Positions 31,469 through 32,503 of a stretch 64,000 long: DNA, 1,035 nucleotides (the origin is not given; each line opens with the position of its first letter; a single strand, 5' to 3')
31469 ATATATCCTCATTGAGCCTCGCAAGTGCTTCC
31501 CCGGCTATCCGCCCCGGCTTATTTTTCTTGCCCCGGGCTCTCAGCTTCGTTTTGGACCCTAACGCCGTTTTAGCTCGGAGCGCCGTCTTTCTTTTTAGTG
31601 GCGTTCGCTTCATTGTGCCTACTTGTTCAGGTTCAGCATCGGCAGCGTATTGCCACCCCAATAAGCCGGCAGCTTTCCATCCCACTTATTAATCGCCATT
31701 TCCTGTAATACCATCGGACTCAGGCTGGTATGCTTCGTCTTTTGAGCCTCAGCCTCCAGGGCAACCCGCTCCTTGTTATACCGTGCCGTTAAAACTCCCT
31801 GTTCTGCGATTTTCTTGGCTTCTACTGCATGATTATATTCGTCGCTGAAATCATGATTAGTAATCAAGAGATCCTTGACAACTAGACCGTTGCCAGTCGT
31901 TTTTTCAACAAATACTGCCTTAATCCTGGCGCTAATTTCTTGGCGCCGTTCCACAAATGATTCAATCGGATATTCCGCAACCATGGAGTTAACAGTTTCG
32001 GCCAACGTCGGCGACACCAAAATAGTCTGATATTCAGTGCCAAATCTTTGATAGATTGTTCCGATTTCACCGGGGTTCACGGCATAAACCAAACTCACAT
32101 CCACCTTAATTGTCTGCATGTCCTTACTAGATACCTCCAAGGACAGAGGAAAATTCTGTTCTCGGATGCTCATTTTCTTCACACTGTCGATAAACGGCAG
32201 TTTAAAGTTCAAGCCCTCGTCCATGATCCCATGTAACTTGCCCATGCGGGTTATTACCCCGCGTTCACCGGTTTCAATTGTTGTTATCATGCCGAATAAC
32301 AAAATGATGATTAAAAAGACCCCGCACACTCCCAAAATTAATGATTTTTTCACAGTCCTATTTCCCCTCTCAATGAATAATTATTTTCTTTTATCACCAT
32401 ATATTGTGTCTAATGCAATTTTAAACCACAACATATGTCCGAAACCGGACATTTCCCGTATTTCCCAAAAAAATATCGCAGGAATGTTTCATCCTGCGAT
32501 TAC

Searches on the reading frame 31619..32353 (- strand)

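Call 81: search_protein_families(library=pfam, proteins=[window:31619-32353:-], max_evalue=0.001)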
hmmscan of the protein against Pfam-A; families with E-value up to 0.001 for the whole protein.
window:31619-32353:- (244 aa): 1 family
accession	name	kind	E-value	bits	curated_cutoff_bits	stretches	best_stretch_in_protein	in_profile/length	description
PF01145.31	Band_7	-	5.3e-33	115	23.6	1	25-195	2-166/176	SPFH domain / Band 7 family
